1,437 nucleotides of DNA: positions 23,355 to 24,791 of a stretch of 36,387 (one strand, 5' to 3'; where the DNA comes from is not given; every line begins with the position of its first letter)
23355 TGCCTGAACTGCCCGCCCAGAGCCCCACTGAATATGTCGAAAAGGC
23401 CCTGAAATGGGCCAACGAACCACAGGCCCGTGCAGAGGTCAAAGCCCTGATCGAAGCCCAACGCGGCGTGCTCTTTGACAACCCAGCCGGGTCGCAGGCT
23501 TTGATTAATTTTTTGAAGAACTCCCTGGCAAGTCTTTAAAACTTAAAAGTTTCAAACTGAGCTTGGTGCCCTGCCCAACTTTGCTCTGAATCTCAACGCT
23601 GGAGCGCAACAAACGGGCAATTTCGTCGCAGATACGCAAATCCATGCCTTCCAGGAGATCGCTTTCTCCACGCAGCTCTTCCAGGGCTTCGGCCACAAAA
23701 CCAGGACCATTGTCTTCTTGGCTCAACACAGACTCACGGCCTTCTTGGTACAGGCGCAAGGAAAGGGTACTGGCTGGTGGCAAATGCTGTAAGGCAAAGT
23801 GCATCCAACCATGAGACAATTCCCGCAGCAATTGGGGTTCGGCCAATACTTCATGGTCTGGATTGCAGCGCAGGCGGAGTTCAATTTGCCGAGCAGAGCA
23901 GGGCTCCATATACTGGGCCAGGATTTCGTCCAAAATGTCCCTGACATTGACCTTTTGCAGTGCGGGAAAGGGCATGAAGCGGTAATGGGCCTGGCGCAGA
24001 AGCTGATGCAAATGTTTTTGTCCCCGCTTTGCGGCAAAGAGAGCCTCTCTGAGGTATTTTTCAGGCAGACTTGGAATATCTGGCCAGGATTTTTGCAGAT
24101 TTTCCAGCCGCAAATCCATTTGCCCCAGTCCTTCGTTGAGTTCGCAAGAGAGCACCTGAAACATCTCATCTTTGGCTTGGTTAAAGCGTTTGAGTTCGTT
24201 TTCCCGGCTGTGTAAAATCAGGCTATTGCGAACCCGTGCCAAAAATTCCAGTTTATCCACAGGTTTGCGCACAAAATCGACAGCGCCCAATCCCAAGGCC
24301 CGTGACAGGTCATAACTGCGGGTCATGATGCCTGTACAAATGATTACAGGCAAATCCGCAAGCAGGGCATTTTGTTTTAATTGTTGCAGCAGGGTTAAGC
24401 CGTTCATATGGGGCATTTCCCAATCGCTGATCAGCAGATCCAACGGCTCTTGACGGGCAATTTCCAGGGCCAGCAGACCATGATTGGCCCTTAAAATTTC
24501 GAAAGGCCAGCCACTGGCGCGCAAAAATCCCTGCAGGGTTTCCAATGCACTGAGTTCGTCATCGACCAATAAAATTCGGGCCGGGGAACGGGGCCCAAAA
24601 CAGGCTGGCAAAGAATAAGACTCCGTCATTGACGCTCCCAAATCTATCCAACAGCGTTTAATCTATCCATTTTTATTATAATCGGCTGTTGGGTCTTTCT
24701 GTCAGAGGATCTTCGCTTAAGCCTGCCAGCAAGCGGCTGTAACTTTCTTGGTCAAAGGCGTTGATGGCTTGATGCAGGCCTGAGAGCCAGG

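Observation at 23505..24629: Receiver domain fused to a kinase-like domain with Cys in place of the phospho-acceptor His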

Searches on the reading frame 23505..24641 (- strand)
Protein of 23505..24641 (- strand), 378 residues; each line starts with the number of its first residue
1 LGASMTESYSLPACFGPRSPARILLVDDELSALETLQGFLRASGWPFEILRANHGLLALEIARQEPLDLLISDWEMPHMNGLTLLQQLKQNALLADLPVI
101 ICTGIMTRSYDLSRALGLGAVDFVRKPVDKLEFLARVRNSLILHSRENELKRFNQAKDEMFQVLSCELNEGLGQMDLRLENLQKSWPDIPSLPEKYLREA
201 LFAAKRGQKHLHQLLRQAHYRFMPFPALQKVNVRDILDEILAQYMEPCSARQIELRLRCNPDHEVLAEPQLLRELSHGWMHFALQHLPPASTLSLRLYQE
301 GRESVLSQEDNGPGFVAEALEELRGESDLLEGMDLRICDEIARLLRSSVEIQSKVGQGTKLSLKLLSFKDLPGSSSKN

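Call 3: search_protein_families(library=pfam, proteins=[window:23505-24641:-], max_evalue=1)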
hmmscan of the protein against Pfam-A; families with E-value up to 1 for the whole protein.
window:23505-24641:- (378 aa): 2 families
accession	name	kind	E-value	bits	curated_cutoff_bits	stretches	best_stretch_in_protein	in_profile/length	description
PF00072.30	Response_reg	-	1e-21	77.6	30.2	1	23-137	1-110/111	Response regulator receiver domain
PF02518.31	HATPase_c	-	1.1e-06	29.5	26.4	1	283-365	17-107/111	Histidine kinase-, DNA gyrase B-, and HSP90-like ATPase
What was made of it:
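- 24231..24575 (-): Receiver (REC) domain, aa 19-133. All phosphorylation residues are present: Asp23/Asp24, acceptor Asp69 (24423-24425), Thr99, Phe119 and Lys122. Pfam PF00072, E 1e-21 (call 3).
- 23541..23957 (-): CA-like (Bergerat-fold) domain, aa 225-363, catalytically degenerate. Partial Pfam HATPase_c match, 29.5 bits (call 3).
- On Response regulator receiver domain (PF00072): 77.6 bits against a 30.2 cut-off, E 1e-21 (call 3).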

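Call 4: search_protein_families(library=ncbifam, proteins=[window:23505-24641:-], max_evalue=1)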
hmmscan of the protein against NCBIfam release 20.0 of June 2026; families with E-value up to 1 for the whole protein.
window:23505-24641:- (378 aa): 111 families (the best 25 are shown)
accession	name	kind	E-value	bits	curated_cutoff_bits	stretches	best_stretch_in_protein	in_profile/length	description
NF007135.0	PRK09581.1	equivalog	1.9e-19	69.8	474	1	21-160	3-139/457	PleD family two-component system response regulator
NF045505.1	RR_RssB_Pseudo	equivalog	2.1e-17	63.2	700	1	20-155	5-136/394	two-component system response regulator RssB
NF012227.0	AdeR_RR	equivalog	3.8e-16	59.3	340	1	22-146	13-131/239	efflux system response regulator transcription factor AdeR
NF053512.1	nitric_RR_NosR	exception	4.1e-16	59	400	1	23-184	1-158/422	response regulator c-di-GMP phosphodiesterase, NosR family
TIGR02154.1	PhoB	equivalog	6.9e-16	58.2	296.2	1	21-143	3-122/226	phosphate regulon transcriptional regulator PhoB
NF007969.0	PRK10693.1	equivalog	1.9e-15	56.7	329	1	22-136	9-118/337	two-component system response regulator RssB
NF008296.0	PRK11083.1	equivalog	4.3e-15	55.8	273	1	21-146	4-123/228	two-component system response regulator CreB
NF033117.2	vanR_ACDEGLN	exception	9.8e-15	54.7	350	1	23-160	1-132/226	VanR-ABDEGLN family response regulator transcription factor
NF008199.0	PRK10955.1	equivalog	1.8e-14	54.3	341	1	22-173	3-146/232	envelope stress response regulator transcription factor CpxR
NF041733.1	resp_reg_CseB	equivalog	3.6e-14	52.7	350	1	22-160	2-134/228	two-component system response regulator CseB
NF047654.1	DiguCycDgcRLepto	equivalog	5.1e-14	51.9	500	1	22-159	4-137/295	diguanylate cyclase DgcR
NF047793.1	ResRegPgtA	equivalog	7.9e-14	51.3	650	1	21-218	6-190/414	two-component system response regulator PgtA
NF053854.1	RespRegPhoBBctds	equivalog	1.1e-13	51.1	270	1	23-169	1-143/225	two-component system response regulator PhoB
NF011695.0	PRK15115.1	equivalog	1.3e-13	50.6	763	1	18-141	4-122/445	two-component system response regulator GlrR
NF008034.0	PRK10766.1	equivalog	1.5e-13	50.8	275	1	21-169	3-145/231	two-component system response regulator TorR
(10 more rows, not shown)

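Call 5: find_homologous_proteins(query=window:23505-24641:-, max_evalue=0.001)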
Query window:23505-24641:- (378 aa): 133 proteins with E <= 0.001 among 8000 candidates; the best 120 are listed.
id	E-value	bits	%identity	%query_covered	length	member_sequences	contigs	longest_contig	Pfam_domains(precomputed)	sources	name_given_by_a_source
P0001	1.3e-225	766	95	98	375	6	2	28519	PF02518.32,PF00072.31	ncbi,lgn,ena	-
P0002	6.9e-180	616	79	97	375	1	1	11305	PF02518.32,PF00072.31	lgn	-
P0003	1.8e-21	94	36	31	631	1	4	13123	PF00486.35,PF00072.31,PF01627.29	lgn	-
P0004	4.9e-21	93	38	31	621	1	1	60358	PF00486.35,PF00072.31,PF01627.29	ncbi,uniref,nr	ncbi:response regulator [Scytonema sp. UIC 10036]|uniref:response regulator n=1 Tax=Scytonema sp. UI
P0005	1.7e-20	91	37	32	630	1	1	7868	PF00702.33,PF00486.35,PF00072.31,PF01627.29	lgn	-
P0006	2.8e-20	91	46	31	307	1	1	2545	PF00072.31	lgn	-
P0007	4.0e-19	87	34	31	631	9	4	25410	PF00486.35,PF00072.31,PF01627.29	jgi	-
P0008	6.5e-19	86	40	30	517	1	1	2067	PF23198.2,PF00072.31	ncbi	-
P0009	7.3e-19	86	28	31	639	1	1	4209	PF02518.32,PF03709.22,PF00072.31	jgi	jgi:CheY-like chemotaxis protein/two-component sensor histidine kinase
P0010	2.4e-17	81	29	31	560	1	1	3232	PF02518.32,PF00072.31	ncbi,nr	ncbi:MAG TPA: response regulator, partial [Longimicrobiales bacterium]|nr:response regulator [Longim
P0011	7.0e-17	79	25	32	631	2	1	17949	PF00486.35,PF00072.31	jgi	jgi:DNA-binding response OmpR family regulator/HPt (histidine-containing phosphotransfer) domain-con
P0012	8.7e-17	79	26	93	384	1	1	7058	PF02518.32,PF00512.32,PF00072.31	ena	-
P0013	2.6e-16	78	32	31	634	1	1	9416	PF00486.35,PF00072.31,PF01627.29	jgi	jgi:DNA-binding response OmpR family regulator/HPt (histidine-containing phosphotransfer) domain-con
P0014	3.5e-12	64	34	31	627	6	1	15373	PF00486.35,PF00072.31,PF01627.29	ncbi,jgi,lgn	ncbi:MAG: hypothetical protein RLZZ338_3062 [Cyanobacteriota bacterium]|jgi:DNA-binding response Omp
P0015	4.4e-12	64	32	38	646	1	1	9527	PF08447.19,PF13188.14,PF08448.17,PF02518.32,PF00512.32,PF00989.32,PF00072.31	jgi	-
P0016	4.7e-12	64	34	39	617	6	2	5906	PF00563.26,PF00990.27,PF00072.31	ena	-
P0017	4.9e-12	63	40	36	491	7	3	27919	PF13185.13,PF01590.33,PF13492.13,PF00990.27,PF00072.31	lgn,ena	-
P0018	1.1e-11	62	42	32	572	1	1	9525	PF00563.26,PF00990.27,PF00072.31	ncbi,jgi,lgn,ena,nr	ncbi:MAG TPA: EAL domain-containing protein [Bryobacteraceae bacterium]|nr:EAL domain-containing pro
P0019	8.0e-11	59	37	31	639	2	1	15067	PF13185.13,PF01590.33,PF02518.32,PF13492.13,PF00512.32,PF00072.31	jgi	jgi:signal transduction histidine kinase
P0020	1.1e-10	59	36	36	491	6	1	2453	PF13185.13,PF01590.33,PF13492.13,PF00990.27,PF00072.31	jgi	jgi:two-component system cell cycle response regulator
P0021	1.3e-10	59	39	33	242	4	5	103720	PF00486.35,PF00072.31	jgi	jgi:DNA-binding response OmpR family regulator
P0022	1.3e-10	59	41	30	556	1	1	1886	PF01584.25,PF02518.32,PF00072.31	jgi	jgi:two-component system chemotaxis sensor kinase CheA/two-component system sensor histidine kinase 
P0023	2.0e-10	58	33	39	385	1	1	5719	PF13487.13,PF01966.29,PF00072.31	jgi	jgi:putative two-component system response regulator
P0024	3.1e-10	58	29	37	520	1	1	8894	PF02518.32,PF00512.32,PF00072.31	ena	-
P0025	4.2e-10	57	25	91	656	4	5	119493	PF20274.5,PF02518.32,PF00512.32,PF00072.31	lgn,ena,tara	tara:strand:- start:40702 stop:42672 length:1971 start_codon:yes stop_codon:yes gene_type:complete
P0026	4.8e-10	57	26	79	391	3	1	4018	PF13581.13,PF02518.32,PF07536.21,PF00072.31,PF07568.19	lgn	-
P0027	4.9e-10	57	32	31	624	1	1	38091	PF00486.35,PF00072.31,PF01627.29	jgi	jgi:DNA-binding response OmpR family regulator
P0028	5.4e-10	57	41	32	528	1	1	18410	PF13185.13,PF01590.33,PF13492.13,PF00990.27,PF00072.31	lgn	-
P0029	1.0e-9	56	37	33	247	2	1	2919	PF00486.35,PF00072.31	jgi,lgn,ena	-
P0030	1.1e-9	56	47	22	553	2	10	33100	PF13426.14,PF13581.13,PF08448.17,PF02518.32,PF00512.32,PF00989.32,PF00072.31,PF14501.13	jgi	jgi:PAS domain S-box-containing protein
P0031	1.4e-9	55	34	43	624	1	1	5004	PF00563.26,PF00990.27,PF00072.31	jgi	jgi:diguanylate cyclase (GGDEF)-like protein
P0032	1.9e-9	55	34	36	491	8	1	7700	PF13185.13,PF01590.33,PF13492.13,PF00990.27,PF00072.31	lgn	-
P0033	2.0e-9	55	32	36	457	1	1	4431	PF00158.33,PF07724.21,PF25601.2,PF02954.26,PF00004.36,PF14532.13,PF07728.21,PF00072.31,PF01078.28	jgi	jgi:DNA-binding NtrC family response regulator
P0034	2.4e-9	55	37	30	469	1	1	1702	PF00158.33,PF25601.2,PF14532.13,PF07728.21,PF00072.31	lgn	-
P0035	2.7e-9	54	32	29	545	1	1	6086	PF02518.32,PF00512.32,PF00072.31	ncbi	-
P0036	2.9e-9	54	30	52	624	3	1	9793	PF00563.26,PF00990.27,PF00072.31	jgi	jgi:diguanylate cyclase (GGDEF)-like protein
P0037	3.4e-9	54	36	34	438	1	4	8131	PF00563.26,PF00072.31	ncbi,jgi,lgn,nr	ncbi:MAG: EAL domain-containing protein [Burkholderiales bacterium]|nr:EAL domain-containing protein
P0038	3.5e-9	54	39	31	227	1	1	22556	PF00486.35,PF00072.31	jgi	jgi:two-component system response regulator MprA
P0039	4.2e-9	54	31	37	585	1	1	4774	PF00563.26,PF00990.27,PF00072.31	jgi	jgi:diguanylate cyclase (GGDEF)-like protein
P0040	6.1e-9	53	34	33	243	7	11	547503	PF00486.35,PF00072.31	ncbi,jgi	jgi:DNA-binding response OmpR family regulator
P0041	9.9e-9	53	38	36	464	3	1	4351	PF00158.33,PF07724.21,PF25601.2,PF14532.13,PF07728.21,PF00072.31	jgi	jgi:two-component system response regulator AtoC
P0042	1.0e-8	53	35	33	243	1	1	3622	PF00486.35,PF00072.31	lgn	-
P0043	1.2e-8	52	34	33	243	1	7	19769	PF00486.35,PF00072.31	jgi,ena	-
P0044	1.2e-8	52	30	45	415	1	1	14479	PF00072.31,PF07228.18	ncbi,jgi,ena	-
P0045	2.0e-8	52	34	37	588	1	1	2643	PF13185.13,PF01590.33,PF02518.32,PF13492.13,PF00072.31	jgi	jgi:two-component system, NtrC family, sensor kinase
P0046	2.4e-8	51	32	33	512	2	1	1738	PF01584.25,PF02518.32,PF00072.31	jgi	jgi:two-component system chemotaxis sensor kinase CheA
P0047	2.4e-8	51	31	32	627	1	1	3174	PF08448.17,PF02518.32,PF00512.32,PF00072.31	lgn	-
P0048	3.4e-8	51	33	32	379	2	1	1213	PF01584.25,PF02518.32,PF00072.31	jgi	jgi:two-component system chemotaxis sensor kinase CheA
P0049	3.9e-8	51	35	35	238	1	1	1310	PF00486.35,PF00072.31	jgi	-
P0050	6.5e-8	50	34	32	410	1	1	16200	PF00072.31,PF07228.18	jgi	jgi:phosphoserine phosphatase RsbU/P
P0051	9.6e-8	49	32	36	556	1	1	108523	PF02518.32,PF00512.32,PF00072.31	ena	-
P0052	1.0e-7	49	36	29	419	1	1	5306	PF02518.32,PF00512.32,PF00072.31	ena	-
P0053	1.1e-7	49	37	29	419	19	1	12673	PF02518.32,PF00512.32,PF00072.31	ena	-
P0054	1.3e-7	49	31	40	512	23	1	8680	PF13426.14,PF13188.14,PF08448.17,PF02518.32,PF00512.32,PF00989.32,PF00072.31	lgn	-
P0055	1.3e-7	49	33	33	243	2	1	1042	PF00486.35,PF00072.31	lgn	-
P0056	1.9e-7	48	33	28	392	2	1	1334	PF02518.32,PF00072.31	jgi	jgi:DNA-binding response OmpR family regulator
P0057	3.4e-7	48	36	32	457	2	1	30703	PF00158.33,PF25601.2,PF02954.26,PF14532.13,PF07728.21,PF00072.31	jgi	jgi:two-component system, NtrC family, response regulator PilR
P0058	3.9e-7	47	36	29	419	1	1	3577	PF02518.32,PF00072.31,PF14501.13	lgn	-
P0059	4.1e-7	47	34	32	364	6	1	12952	PF13487.13,PF01966.29,PF00072.31,PF06490.18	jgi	jgi:putative nucleotidyltransferase with HDIG domain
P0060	4.3e-7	47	35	31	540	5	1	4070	PF13185.13,PF01590.33,PF02518.32,PF13492.13,PF00512.32,PF00072.31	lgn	-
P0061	5.0e-7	47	32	32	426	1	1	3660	PF02518.32,PF00512.32,PF00072.31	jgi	-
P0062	5.8e-7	47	33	28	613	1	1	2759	PF13426.14,PF08448.17,PF02518.32,PF00512.32,PF13493.12,PF00989.32,PF00072.31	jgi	jgi:PAS domain S-box-containing protein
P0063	5.9e-7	47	35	29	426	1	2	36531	PF02518.32,PF00512.32,PF00072.31,PF14501.13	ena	-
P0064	6.5e-7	47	32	39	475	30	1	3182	PF13185.13,PF01590.33,PF00990.27,PF00072.31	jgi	-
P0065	6.6e-7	47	35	29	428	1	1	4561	PF02518.32,PF00512.32,PF00072.31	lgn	-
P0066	7.6e-7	46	38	31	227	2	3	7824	PF00486.35,PF00072.31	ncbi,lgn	-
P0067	9.0e-7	46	32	32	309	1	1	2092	PF00072.31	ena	-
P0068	9.1e-7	46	32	36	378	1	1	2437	PF00990.27,PF00072.31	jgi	jgi:diguanylate cyclase (GGDEF)-like protein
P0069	9.9e-7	46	32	34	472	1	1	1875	PF00158.33,PF25601.2,PF02954.26,PF14532.13,PF07728.21,PF00072.31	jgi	jgi:DNA-binding NtrC family response regulator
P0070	1.0e-6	46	30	44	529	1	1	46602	PF01590.33,PF00990.27,PF00072.31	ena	-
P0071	1.0e-6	46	26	37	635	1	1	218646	PF13426.14,PF08448.17,PF02518.32,PF00512.32,PF00989.32,PF00072.31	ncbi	ncbi:MAG: ATP-binding protein [Gammaproteobacteria bacterium]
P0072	1.0e-6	46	32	32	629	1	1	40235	PF07714.24,PF00069.32,PF03109.23,PF00512.32,PF00072.31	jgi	-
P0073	1.1e-6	46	32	38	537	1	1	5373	PF13185.13,PF01590.33,PF00072.31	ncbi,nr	ncbi:MAG TPA: response regulator, partial [Kofleriaceae bacterium]|nr:response regulator [Kofleriace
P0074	1.1e-6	46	37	33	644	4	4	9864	PF13426.14,PF08448.17,PF02518.32,PF00512.32,PF00989.32,PF00072.31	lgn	-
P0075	1.6e-6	45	31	35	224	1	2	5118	PF00072.31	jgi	-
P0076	1.8e-6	45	34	38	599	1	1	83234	PF13426.14,PF00158.33,PF25601.2,PF02954.26,PF08448.17,PF00989.32,PF14532.13,PF00072.31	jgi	jgi:two-component system, NtrC family, response regulator HydG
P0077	2.2e-6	45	33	33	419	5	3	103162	PF02518.32,PF00072.31,PF14501.13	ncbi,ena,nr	ncbi:MAG TPA: hybrid sensor histidine kinase/response regulator [Cyanobacteria bacterium UBA8543]|nr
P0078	2.3e-6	45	28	42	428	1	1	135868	PF02518.32,PF00512.32,PF00072.31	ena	-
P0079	2.7e-6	45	37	34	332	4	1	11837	PF13487.13,PF01966.29,PF00072.31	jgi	jgi:putative two-component system response regulator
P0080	3.1e-6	44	31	41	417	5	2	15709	PF02518.32,PF00512.32,PF00072.31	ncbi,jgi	jgi:signal transduction histidine kinase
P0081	4.6e-6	44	28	38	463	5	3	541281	PF00158.33,PF25601.2,PF02954.26,PF00004.36,PF14532.13,PF07728.21,PF00072.31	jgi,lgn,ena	-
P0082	4.8e-6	44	27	54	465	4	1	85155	PF00158.33,PF25601.2,PF02954.26,PF14532.13,PF07728.21,PF00072.31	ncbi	-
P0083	7.3e-6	43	38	34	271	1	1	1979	PF00158.33,PF14532.13,PF07728.21,PF00072.31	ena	-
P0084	7.5e-6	43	34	36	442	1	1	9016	PF00158.33,PF25601.2,PF02954.26,PF14532.13,PF07728.21,PF00072.31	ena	-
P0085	8.4e-6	43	38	33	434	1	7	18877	PF00158.33,PF25601.2,PF14532.13,PF00072.31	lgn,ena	-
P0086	9.2e-6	43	31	37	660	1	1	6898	PF08447.19,PF02518.32,PF00512.32,PF00072.31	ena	-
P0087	1.1e-5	43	35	29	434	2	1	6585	PF00072.31,PF01627.29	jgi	jgi:two-component system sensor histidine kinase/response regulator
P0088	1.2e-5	42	41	19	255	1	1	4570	PF00486.35,PF00072.31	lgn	-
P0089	1.4e-5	42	37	30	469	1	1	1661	PF00158.33,PF25601.2,PF14532.13,PF07728.21,PF00072.31,PF01078.28,PF13191.13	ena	-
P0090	2.1e-5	42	31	29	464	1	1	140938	PF02566.25,PF00072.31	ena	-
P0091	2.3e-5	42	35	35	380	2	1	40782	PF00563.26,PF00072.31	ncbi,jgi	jgi:EAL domain-containing protein (putative c-di-GMP-specific phosphodiesterase class I)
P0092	2.4e-5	41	33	38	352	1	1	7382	PF13487.13,PF01966.29,PF00072.31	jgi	jgi:putative two-component system response regulator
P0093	2.7e-5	41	32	33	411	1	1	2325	PF00563.26,PF00072.31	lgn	-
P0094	2.9e-5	41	37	30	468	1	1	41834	PF07724.21,PF00004.36,PF07728.21,PF00072.31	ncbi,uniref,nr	ncbi:response regulator [Desulfovibrio sp. Fe33]|uniref:response regulator n=1 Tax=Desulfovibrio sp.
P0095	3.2e-5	41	32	39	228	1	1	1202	PF00512.32,PF00072.31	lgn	-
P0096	3.6e-5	41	32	36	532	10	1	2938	PF13581.13,PF00072.31,PF07228.18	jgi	jgi:sigma-B regulation protein RsbU (phosphoserine phosphatase)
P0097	3.9e-5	41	32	39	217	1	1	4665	PF00486.35,PF00072.31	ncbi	-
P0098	4.0e-5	41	32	25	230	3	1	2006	PF00486.35,PF00072.31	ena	-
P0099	5.3e-5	40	32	29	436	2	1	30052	PF02518.32,PF00512.32,PF00072.31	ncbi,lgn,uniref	ncbi:response regulator [Aerosakkonema sp. BLCC-F183]|uniref:hybrid sensor histidine kinase/response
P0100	5.3e-5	40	30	39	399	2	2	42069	PF00072.31,PF07228.18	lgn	-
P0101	5.3e-5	40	32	37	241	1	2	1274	PF00486.35,PF00072.31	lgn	-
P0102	5.3e-5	40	37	33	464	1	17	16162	PF00158.33,PF25601.2,PF02954.26,PF14532.13,PF07728.21,PF00072.31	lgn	-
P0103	5.8e-5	40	32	33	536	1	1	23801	PF13426.14,PF13188.14,PF13581.13,PF08448.17,PF02518.32,PF00512.32,PF00989.32,PF00072.31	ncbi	-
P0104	5.9e-5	40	35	31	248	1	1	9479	PF00486.35,PF00072.31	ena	-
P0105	6.0e-5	40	36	29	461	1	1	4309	PF00158.33,PF25601.2,PF02954.26,PF14532.13,PF07728.21,PF00072.31,PF01078.28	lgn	-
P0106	6.8e-5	40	28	31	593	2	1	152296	PF00563.26,PF00990.27,PF00072.31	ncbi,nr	ncbi:MAG: EAL domain-containing protein [Coxiellaceae bacterium]|nr:EAL domain-containing protein [C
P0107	6.9e-5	40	35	32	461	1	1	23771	PF00158.33,PF25601.2,PF02954.26,PF14532.13,PF07728.21,PF00072.31,PF01078.28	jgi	jgi:DNA-binding NtrC family response regulator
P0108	7.4e-5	40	33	31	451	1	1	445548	PF00158.33,PF25601.2,PF02954.26,PF14532.13,PF07728.21,PF00072.31,PF01078.28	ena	-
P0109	7.9e-5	40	36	36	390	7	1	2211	PF00563.26,PF00072.31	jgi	jgi:EAL domain-containing protein (putative c-di-GMP-specific phosphodiesterase class I)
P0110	9.8e-5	39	31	35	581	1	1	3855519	PF00563.26,PF00990.27,PF00072.31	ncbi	ncbi:EAL domain-containing protein [Phormidium nigroviride]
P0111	1.0e-4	39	31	35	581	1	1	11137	PF00563.26,PF00990.27,PF00072.31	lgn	-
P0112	1.2e-4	39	32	37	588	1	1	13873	PF13185.13,PF01590.33,PF02518.32,PF00072.31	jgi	jgi:two-component system NtrC family sensor kinase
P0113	1.3e-4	39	36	32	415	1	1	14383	PF00158.33,PF25601.2,PF14532.13,PF00072.31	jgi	-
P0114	1.6e-4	39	34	35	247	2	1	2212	PF00072.31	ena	-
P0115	2.5e-4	38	29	42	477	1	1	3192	PF14559.13,PF05157.21,PF13431.13,PF13414.13,PF13432.13,PF13428.13,PF13181.13,PF00072.31,PF07719.24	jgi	jgi:DNA-binding response OmpR family regulator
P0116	2.6e-4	38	26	32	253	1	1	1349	PF00072.31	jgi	jgi:DNA-binding response OmpR family regulator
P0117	2.9e-4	38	29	36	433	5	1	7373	PF00158.33,PF25601.2,PF02954.26,PF14532.13,PF00072.31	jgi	-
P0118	2.9e-4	38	34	32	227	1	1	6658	PF00486.35,PF00072.31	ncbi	-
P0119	3.1e-4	38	27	50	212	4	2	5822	PF00072.31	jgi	jgi:CheY-like chemotaxis protein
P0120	3.3e-4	38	36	29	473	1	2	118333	PF00158.33,PF25601.2,PF02954.26,PF14532.13,PF07728.21,PF00072.31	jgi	jgi:DNA-binding NtrC family response regulator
